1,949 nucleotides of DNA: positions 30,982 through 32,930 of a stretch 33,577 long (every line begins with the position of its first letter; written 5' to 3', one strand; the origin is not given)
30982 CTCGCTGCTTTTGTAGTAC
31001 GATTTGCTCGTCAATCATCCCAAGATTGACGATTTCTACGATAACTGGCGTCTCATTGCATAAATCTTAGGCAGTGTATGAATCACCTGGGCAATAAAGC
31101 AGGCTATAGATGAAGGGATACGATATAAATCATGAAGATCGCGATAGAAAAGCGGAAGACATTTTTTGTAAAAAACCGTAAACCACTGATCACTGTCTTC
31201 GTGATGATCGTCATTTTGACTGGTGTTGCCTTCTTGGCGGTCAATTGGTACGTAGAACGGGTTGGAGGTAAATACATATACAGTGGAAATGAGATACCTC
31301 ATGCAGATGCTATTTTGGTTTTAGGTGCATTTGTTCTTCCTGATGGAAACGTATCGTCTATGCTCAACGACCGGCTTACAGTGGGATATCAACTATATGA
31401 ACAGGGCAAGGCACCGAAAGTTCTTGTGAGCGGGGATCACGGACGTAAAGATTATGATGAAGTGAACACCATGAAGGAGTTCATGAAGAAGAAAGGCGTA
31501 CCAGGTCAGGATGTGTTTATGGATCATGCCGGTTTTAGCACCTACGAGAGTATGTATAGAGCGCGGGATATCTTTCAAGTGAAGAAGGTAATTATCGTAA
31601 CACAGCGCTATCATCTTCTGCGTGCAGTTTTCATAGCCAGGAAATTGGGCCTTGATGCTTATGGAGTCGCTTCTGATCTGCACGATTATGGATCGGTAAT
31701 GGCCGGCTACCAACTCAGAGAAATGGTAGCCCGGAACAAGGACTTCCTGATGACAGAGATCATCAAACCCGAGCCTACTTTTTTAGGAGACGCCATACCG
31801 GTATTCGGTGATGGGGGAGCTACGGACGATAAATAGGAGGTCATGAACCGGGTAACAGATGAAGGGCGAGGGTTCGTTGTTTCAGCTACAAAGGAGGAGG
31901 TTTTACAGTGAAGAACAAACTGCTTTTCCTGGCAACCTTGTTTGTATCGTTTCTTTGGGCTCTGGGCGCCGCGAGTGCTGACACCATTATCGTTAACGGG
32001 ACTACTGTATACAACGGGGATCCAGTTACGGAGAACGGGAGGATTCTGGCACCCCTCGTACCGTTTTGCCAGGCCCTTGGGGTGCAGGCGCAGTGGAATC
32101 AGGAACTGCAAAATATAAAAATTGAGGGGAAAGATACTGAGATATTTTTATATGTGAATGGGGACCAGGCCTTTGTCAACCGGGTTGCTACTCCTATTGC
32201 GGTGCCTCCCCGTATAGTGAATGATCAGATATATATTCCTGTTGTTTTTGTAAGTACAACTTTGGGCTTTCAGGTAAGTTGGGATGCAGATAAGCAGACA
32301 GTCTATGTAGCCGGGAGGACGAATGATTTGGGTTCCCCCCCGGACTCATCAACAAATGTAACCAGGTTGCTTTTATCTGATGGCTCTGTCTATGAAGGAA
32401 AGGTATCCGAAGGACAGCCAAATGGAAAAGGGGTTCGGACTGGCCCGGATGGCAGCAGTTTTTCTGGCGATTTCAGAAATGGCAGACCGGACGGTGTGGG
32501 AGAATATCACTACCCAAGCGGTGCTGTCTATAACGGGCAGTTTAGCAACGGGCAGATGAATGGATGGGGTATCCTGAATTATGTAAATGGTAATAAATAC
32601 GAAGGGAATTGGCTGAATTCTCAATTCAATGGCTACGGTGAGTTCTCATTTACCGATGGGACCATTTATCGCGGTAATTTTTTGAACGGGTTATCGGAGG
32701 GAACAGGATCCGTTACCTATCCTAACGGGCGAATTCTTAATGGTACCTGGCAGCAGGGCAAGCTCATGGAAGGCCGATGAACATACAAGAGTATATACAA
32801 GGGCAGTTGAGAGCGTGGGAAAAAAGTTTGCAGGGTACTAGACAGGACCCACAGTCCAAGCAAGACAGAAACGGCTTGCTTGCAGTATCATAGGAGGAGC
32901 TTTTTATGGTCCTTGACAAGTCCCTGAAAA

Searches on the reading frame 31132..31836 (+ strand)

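Call 86: search_protein_families(library=pfam, proteins=[window:31132-31836:+], max_evalue=0.01)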
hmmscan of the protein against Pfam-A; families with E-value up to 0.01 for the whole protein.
window:31132-31836:+ (234 aa): 1 family
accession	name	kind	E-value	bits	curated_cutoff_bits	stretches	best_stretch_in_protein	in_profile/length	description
PF02698.23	DUF218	-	8.2e-27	94.2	27.6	1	59-179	1-107/133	DUF218 domain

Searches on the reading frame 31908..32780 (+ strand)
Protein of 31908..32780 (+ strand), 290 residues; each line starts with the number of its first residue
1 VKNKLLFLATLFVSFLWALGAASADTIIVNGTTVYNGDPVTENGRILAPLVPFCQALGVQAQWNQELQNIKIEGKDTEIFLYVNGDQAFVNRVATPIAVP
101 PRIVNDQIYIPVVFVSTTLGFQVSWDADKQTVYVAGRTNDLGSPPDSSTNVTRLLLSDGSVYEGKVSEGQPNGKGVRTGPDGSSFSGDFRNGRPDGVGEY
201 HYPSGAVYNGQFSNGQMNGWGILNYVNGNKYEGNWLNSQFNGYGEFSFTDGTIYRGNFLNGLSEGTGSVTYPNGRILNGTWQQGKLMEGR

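Call 86: search_protein_families(library=pfam, proteins=[window:31908-32780:+], max_evalue=0.01)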
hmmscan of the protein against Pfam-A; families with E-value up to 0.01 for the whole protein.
window:31908-32780:+ (290 aa): 2 families
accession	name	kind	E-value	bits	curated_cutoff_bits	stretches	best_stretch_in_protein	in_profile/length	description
PF07833.16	Cu_amine_oxidN1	-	4.3e-27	94.6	24.2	1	29-134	2-108/108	Copper amine oxidase N-terminal domain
PF02493.26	MORN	-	1.2e-22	78.8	22.5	3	185-206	1-22/23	MORN repeat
